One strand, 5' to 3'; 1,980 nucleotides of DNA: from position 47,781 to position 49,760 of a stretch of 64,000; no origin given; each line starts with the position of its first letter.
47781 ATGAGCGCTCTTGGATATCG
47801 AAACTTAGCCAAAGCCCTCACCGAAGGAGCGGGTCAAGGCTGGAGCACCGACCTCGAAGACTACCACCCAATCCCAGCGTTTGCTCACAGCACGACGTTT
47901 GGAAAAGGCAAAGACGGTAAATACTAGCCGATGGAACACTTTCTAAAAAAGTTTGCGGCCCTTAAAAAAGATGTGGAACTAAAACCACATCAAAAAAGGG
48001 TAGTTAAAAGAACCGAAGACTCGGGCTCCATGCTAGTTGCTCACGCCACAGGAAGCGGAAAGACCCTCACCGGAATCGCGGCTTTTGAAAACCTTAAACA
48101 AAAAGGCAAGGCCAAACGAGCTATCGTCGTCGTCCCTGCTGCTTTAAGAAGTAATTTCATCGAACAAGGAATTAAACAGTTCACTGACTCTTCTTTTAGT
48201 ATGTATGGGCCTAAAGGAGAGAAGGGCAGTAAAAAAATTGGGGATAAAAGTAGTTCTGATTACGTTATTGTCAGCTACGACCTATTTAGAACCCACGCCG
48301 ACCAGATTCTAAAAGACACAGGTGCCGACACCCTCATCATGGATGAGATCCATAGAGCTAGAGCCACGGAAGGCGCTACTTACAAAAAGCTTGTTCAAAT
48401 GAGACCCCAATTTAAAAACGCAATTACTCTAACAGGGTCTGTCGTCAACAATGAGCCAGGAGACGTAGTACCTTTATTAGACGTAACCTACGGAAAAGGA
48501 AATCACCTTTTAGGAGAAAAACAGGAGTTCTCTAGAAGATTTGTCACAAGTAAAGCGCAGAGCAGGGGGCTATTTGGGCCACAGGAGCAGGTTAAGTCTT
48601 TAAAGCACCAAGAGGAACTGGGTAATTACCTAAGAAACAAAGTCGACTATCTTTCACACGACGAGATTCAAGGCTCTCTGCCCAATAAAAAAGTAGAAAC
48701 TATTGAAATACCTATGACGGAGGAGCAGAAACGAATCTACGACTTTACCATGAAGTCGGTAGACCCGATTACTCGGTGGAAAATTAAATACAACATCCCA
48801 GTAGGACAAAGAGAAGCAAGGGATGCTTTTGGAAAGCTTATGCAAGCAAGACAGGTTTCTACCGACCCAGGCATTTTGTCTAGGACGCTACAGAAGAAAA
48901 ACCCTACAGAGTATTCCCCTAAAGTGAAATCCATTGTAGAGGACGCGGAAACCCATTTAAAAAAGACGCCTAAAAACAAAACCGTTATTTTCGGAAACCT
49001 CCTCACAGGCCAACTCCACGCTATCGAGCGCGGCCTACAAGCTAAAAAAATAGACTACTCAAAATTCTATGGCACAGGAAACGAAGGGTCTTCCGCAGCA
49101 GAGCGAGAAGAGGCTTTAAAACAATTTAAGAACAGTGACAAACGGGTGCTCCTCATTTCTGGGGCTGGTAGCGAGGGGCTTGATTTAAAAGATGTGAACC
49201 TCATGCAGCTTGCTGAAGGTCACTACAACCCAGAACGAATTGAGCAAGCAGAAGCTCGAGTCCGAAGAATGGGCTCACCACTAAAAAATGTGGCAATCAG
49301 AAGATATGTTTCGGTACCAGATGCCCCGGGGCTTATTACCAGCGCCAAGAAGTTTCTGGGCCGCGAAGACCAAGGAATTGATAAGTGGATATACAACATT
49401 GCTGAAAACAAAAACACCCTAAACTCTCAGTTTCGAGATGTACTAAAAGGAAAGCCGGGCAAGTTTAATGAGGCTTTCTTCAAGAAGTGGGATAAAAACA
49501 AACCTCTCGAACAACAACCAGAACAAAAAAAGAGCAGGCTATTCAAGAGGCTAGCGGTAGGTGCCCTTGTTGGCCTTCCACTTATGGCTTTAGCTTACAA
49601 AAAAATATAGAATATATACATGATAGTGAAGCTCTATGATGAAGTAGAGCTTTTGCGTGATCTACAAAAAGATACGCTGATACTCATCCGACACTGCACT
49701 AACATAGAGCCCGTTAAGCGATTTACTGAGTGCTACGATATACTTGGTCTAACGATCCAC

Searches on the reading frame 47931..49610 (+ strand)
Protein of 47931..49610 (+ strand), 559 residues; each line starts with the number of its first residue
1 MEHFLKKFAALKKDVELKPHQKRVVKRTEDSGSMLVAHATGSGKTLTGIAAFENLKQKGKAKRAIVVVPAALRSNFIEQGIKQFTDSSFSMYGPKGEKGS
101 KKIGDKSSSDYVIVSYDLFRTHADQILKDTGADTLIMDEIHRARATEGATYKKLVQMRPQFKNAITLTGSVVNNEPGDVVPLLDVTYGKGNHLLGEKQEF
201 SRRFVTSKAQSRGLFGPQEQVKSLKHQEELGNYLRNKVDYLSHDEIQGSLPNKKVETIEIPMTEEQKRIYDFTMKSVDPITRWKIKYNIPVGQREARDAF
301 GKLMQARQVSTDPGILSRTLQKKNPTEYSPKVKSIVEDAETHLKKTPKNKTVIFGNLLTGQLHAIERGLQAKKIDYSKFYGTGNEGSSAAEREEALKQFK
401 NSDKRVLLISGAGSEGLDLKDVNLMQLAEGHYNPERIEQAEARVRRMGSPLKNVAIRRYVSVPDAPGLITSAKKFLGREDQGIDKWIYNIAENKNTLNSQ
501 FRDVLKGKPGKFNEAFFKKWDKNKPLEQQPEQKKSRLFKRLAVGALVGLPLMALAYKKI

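Call 12: search_protein_families(library=phrogs, proteins=[window:47931-49610:+], max_evalue=0.001)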
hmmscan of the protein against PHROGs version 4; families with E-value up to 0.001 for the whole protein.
window:47931-49610:+ (559 aa): 10 families
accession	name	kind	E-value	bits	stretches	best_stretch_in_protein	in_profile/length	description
phrog_62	-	DNA, RNA and nucleotide metabolism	1.7e-54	185.9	1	11-517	691-1148/1881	DNA helicase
phrog_16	-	DNA, RNA and nucleotide metabolism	2.3e-21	76.8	2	12-174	268-419/986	DNA helicase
phrog_1685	-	unknown function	3.3e-15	55.4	1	12-90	829-904/2278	-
phrog_11801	-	other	1.5e-14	53.2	1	12-88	862-938/2269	DNA methyltransferase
phrog_23807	-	unknown function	9.2e-11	41.2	1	328-479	505-665/1053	-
phrog_10089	-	moron, auxiliary metabolic gene and host takeover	3.2e-09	35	1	12-78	2352-2418/4647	DarB-like antirestriction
phrog_29996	-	unknown function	5.9e-09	35.4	1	16-462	723-1142/1189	-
phrog_6819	-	DNA, RNA and nucleotide metabolism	4.5e-05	23.1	1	13-146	17-149/645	Holliday junction branch migration helicase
phrog_26785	-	unknown function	0.00059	18.9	0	392-455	775-837/1087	-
phrog_24008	-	DNA, RNA and nucleotide metabolism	0.00074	18.5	0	12-198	476-660/1006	helicase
